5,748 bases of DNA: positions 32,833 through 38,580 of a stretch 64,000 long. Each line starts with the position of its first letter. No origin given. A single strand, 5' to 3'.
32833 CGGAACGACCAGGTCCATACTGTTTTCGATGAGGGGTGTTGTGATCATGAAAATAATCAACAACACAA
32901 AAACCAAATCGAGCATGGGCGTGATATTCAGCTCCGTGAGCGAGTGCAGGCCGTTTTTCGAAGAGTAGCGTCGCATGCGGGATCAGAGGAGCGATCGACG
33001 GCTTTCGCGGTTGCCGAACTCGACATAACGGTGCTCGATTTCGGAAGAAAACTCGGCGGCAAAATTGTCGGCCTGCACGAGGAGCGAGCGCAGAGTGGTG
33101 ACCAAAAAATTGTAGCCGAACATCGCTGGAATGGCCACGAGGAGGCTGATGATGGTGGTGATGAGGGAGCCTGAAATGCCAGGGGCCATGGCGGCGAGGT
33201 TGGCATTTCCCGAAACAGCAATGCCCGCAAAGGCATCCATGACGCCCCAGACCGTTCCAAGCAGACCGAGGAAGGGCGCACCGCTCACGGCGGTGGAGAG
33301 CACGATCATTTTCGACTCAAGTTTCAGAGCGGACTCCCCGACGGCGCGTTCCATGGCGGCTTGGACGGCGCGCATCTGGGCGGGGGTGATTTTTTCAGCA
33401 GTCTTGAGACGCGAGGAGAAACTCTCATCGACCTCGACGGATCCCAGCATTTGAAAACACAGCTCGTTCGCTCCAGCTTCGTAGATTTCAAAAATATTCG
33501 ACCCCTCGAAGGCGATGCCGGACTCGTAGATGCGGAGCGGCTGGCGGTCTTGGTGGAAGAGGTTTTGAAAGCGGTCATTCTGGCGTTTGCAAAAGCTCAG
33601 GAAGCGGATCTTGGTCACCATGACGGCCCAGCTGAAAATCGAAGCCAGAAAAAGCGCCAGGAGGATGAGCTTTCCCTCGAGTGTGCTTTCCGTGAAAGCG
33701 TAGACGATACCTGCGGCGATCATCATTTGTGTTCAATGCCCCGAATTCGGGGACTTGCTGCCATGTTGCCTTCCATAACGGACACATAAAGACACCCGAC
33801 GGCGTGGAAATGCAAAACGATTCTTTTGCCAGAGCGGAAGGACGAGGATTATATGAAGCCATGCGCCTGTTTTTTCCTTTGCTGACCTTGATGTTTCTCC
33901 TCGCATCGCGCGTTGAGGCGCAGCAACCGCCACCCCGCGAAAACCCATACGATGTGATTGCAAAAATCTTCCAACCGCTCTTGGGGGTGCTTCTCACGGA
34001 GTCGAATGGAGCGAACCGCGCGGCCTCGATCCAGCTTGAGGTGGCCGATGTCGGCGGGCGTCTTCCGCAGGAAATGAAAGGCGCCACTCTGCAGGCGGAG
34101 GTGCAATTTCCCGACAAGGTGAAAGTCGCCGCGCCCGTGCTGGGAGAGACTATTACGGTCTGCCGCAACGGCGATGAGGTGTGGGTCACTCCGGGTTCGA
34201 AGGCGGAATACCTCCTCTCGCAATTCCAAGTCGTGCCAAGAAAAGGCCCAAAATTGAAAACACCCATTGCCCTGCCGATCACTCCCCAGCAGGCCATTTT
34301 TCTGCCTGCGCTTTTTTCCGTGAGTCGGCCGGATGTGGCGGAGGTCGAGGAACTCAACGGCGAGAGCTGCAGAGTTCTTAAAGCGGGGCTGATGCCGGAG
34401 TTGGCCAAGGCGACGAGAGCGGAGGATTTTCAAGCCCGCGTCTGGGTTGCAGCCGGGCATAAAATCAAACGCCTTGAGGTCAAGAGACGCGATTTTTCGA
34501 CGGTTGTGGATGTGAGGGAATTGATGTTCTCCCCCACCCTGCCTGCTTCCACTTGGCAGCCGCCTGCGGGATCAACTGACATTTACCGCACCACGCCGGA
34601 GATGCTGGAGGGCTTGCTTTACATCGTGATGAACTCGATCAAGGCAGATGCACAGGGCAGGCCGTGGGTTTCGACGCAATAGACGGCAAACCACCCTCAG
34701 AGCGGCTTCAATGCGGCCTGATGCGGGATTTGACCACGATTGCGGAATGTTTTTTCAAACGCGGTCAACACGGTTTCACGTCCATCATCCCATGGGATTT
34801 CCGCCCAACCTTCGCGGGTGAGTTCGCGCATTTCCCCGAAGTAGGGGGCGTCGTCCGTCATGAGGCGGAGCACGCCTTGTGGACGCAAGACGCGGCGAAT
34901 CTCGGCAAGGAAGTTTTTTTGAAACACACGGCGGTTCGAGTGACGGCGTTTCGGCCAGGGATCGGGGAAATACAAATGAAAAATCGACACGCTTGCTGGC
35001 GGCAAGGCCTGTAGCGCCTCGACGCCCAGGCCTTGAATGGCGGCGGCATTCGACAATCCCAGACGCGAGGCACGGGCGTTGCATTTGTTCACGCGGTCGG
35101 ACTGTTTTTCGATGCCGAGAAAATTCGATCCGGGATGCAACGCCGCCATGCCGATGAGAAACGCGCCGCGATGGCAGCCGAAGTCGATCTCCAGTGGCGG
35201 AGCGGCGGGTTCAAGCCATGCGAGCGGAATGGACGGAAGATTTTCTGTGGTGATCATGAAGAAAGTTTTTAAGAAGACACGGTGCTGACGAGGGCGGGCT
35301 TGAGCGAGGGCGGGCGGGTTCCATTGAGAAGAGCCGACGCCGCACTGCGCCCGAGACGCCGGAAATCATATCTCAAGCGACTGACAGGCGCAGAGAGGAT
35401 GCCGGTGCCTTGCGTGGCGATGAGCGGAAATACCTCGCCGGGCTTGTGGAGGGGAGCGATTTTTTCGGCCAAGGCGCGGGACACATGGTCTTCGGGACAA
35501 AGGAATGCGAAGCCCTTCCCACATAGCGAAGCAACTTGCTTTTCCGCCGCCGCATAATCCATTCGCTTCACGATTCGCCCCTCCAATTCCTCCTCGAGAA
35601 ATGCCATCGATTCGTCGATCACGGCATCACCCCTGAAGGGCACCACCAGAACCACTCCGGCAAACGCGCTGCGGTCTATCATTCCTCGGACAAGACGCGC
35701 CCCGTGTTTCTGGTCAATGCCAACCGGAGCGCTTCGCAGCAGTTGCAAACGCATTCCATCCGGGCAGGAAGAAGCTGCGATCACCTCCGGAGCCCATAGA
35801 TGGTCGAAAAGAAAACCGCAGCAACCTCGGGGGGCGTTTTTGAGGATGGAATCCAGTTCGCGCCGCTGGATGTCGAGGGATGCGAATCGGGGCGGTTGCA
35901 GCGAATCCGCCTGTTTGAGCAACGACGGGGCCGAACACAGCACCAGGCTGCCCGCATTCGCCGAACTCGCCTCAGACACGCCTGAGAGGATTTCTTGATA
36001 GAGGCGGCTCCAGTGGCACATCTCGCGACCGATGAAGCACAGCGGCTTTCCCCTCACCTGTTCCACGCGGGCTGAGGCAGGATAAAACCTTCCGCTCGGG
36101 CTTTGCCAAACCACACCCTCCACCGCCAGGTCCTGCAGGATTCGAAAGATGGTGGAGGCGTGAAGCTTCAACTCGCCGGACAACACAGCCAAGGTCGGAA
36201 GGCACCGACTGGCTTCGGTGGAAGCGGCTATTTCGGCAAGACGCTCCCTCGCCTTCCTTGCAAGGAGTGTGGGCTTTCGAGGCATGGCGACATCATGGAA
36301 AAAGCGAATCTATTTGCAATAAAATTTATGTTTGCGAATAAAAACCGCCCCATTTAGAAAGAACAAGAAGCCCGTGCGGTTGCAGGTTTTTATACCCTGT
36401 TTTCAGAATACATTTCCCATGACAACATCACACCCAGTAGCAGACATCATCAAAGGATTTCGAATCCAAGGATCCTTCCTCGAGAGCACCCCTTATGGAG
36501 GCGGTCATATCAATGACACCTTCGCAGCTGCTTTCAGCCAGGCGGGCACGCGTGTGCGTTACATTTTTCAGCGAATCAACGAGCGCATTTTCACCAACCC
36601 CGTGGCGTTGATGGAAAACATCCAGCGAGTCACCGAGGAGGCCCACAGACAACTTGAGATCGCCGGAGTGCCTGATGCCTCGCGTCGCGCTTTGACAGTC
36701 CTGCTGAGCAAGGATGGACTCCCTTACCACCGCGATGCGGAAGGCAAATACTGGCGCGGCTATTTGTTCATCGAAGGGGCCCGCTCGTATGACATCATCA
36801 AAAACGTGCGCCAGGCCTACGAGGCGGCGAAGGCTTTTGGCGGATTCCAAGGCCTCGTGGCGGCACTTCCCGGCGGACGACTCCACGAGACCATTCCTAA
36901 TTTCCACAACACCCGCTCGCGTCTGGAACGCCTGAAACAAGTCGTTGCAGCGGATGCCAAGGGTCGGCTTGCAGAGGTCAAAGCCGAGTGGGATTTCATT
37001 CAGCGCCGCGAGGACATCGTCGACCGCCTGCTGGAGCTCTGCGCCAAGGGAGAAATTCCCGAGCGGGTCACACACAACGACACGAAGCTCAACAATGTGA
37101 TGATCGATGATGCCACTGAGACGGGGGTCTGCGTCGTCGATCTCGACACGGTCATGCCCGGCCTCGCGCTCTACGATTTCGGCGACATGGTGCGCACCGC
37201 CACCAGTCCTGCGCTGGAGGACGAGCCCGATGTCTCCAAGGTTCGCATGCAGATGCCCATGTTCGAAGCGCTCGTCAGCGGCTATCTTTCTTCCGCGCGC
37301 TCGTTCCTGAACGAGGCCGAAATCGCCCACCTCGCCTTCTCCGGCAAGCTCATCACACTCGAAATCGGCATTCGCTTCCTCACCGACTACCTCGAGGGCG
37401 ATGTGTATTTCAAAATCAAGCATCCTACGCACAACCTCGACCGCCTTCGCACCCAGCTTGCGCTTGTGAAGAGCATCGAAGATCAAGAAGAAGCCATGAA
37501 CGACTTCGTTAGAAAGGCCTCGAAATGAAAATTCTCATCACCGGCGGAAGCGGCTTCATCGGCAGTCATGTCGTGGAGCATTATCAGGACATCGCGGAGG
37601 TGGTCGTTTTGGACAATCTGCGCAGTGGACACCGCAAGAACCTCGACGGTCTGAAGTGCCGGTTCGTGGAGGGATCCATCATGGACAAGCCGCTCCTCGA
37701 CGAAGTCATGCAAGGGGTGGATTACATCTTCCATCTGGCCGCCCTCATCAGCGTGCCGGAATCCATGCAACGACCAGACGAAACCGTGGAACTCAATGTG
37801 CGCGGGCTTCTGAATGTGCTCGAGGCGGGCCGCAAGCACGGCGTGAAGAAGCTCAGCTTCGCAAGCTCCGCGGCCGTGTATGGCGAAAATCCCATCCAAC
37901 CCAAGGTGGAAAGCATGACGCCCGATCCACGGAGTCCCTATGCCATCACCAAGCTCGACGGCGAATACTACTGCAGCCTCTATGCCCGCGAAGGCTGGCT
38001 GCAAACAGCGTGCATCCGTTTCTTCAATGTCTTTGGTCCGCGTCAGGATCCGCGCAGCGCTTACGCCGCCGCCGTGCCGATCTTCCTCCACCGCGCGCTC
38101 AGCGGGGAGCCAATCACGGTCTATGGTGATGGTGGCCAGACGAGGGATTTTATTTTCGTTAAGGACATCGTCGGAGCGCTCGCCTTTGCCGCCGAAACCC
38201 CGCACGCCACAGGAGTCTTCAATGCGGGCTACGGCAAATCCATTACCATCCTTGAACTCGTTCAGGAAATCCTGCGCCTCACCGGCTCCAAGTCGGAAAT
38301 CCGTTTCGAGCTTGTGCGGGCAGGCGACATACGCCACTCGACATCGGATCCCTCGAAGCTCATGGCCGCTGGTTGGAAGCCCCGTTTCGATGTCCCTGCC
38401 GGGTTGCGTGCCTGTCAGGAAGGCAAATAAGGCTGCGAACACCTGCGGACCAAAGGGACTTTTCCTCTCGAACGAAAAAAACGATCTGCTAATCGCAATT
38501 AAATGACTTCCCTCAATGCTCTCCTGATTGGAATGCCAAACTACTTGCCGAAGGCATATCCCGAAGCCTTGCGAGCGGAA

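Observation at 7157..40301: Six intergenic copies of a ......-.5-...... direct repeat (11-bp phasing), Pho-box-like and concentrated around the TPS/Ton locus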

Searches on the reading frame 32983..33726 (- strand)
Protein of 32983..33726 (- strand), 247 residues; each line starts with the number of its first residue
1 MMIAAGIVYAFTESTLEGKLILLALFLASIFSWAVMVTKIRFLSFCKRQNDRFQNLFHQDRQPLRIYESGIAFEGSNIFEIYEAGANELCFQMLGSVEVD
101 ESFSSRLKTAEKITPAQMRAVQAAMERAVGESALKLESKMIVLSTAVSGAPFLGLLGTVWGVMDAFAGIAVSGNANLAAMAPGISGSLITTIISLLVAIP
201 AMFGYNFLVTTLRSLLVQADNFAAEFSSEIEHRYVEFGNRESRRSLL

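Call 7: search_protein_families(library=pfam, proteins=[window:32983-33726:-])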
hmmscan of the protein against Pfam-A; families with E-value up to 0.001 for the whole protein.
window:32983-33726:- (247 aa): 1 family
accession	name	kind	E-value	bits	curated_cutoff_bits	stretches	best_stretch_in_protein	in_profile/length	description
PF01618.21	MotA_ExbB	-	3.1e-27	95.3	22.9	1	103-218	10-124/127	MotA/TolQ/ExbB proton channel family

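Call 23: find_related_loci(query=window:32983-33726:-, collection=metagenome_contigs, flank=10000)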
Query window:32983-33726:- (247 aa) in metagenome_contigs; peptide patterns used: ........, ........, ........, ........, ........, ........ (x = any residue, [..] = any of these).
600 stretches matched a pattern (row limit reached: there are more); 586 encode a relative of the query (tblastn E <= 1e-3); the best 80 are kept; 80 distinct loci.
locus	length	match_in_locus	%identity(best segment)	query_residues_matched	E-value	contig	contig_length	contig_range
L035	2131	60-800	94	1-247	3e-168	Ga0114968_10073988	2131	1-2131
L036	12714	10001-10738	93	2-247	5e-154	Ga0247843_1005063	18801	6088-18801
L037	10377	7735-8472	88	2-247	4e-147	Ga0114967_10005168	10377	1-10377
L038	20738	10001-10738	86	2-247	5e-145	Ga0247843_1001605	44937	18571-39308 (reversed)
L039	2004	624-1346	82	2-242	8e-146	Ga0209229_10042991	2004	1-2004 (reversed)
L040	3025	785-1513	79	2-244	8e-138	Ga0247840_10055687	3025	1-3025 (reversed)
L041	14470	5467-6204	77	2-247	4e-131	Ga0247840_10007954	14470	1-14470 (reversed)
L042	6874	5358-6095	77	2-247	1e-130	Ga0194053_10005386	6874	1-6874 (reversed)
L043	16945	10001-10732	77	2-245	3e-129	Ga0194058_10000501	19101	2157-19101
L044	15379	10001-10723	76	3-243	7e-127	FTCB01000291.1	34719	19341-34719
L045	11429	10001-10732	77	2-245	5e-127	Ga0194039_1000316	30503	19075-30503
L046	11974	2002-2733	75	3-246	2e-126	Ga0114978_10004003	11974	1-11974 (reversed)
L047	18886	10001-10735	78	2-246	2e-126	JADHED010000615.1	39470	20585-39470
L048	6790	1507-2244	77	2-247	5e-125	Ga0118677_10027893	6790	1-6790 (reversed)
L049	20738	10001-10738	76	2-247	4e-124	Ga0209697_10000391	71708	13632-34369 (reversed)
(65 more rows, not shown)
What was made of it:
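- Tried and rejected: The metagenome scan centred on ExbB (call 23) was meant to test conservation of sites 4-6.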

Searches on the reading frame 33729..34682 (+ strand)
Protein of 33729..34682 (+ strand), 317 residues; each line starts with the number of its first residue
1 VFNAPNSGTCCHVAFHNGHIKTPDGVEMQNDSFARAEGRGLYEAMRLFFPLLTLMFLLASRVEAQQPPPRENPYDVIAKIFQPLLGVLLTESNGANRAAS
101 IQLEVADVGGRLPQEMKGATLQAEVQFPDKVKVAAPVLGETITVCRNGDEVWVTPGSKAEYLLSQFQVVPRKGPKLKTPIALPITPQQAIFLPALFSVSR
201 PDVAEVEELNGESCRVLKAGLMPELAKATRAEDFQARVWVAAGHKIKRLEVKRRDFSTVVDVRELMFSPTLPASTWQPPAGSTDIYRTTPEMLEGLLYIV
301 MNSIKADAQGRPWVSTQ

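Call 15: search_protein_families(library=pfam, proteins=[window:33729-34682:+])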
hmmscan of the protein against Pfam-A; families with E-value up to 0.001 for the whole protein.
window:33729-34682:+ (317 aa): 0 families

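Call 45: search_protein_families(library=pfam, proteins=[window:33729-34682:+], max_evalue=5)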
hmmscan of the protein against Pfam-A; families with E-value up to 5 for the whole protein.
window:33729-34682:+ (317 aa): 0 families

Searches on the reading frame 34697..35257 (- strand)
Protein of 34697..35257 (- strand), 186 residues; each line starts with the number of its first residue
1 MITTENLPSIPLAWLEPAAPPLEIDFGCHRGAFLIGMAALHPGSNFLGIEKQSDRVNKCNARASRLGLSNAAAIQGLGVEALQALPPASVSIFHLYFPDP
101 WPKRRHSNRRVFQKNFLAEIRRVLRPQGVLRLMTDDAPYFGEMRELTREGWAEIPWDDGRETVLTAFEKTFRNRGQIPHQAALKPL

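Call 15: search_protein_families(library=pfam, proteins=[window:34697-35257:-])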
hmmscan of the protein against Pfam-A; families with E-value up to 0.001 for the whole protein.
window:34697-35257:- (186 aa): 5 families
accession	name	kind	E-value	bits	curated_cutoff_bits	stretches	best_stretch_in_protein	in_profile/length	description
PF02390.23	Methyltransf_4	-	1.8e-34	119.1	24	1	21-149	3-132/173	Putative methyltransferase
PF13847.12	Methyltransf_31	-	4.4e-07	30.1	27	1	24-136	8-113/145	Methyltransferase domain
PF08242.18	Methyltransf_12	-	5.5e-05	24.3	30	0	24-83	1-60/98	Methyltransferase domain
PF13649.12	Methyltransf_25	-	6.4e-05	24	27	1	25-128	3-97/97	Methyltransferase domain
PF08241.18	Methyltransf_11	-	0.00099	20.1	21.2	0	114-130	77-93/95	Methyltransferase domain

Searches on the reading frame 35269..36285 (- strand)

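Call 15: search_protein_families(library=pfam, proteins=[window:35269-36285:-])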
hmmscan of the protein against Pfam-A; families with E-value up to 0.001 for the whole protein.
window:35269-36285:- (338 aa): 0 families

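Call 45: search_protein_families(library=pfam, proteins=[window:35269-36285:-], max_evalue=5)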
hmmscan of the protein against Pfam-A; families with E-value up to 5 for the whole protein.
window:35269-36285:- (338 aa): 1 family
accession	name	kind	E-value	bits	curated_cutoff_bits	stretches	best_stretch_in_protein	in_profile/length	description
PF09339.16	HTH_IclR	-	0.002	18.3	22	1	27-61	17-50/52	IclR helix-turn-helix domain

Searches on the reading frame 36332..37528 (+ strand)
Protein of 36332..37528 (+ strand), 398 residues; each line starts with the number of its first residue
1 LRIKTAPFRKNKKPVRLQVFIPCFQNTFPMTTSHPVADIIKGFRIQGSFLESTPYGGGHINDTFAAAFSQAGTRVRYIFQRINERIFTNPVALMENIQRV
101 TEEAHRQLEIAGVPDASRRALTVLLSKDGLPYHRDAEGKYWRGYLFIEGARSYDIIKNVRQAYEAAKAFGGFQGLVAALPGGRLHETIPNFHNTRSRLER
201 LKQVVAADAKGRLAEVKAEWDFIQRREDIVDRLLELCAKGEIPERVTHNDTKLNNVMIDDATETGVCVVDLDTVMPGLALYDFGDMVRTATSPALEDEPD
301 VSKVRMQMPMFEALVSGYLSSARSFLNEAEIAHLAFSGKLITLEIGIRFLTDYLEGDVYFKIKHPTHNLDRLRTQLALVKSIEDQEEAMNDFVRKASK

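Call 15: search_protein_families(library=pfam, proteins=[window:36332-37528:+])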
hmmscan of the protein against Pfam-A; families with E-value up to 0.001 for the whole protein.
window:36332-37528:+ (398 aa): 1 family
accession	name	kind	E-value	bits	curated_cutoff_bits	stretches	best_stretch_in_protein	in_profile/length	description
PF01636.29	APH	-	6.8e-19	69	23.2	1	53-293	3-216/239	Phosphotransferase enzyme family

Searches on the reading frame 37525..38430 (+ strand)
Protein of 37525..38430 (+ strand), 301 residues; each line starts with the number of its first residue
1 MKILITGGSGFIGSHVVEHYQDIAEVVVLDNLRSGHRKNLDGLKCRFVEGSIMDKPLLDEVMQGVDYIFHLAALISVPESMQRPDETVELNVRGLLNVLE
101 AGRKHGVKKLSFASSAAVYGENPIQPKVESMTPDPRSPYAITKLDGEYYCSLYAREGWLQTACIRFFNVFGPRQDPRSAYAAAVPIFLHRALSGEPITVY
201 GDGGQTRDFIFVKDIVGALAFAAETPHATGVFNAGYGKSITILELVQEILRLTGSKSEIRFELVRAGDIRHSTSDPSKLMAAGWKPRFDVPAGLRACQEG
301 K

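Call 15: search_protein_families(library=pfam, proteins=[window:37525-38430:+])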
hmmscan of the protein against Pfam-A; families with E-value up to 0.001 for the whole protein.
window:37525-38430:+ (301 aa): 8 families
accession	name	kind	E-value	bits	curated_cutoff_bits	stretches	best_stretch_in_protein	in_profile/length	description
PF01370.27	Epimerase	-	7.1e-62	209.4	20.9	1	3-235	1-240/240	NAD dependent epimerase/dehydratase family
PF16363.11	GDP_Man_Dehyd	-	1.1e-47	163.6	27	1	4-295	1-330/332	GDP-mannose 4,6 dehydratase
PF01073.25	3Beta_HSD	-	4e-24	85.6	22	1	4-223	1-229/280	3-beta hydroxysteroid dehydrogenase/isomerase family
PF02719.21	Polysacc_synt_2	-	1.4e-20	74.1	20.2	1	3-260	1-259/293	Polysaccharide biosynthesis protein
PF04321.23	RmlD_sub_bind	-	1.4e-12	47.7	27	1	1-257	1-235/287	RmlD substrate binding domain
PF07993.18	NAD_binding_4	-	2.1e-10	40.6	20.1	1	54-176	78-211/258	Male sterility protein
PF13460.12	NAD_binding_10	-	2.4e-07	31.3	27.2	1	7-124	1-107/184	NAD(P)H-binding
PF05368.20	NmrA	-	0.00045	20.4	27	1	2-112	4-104/298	NmrA-like family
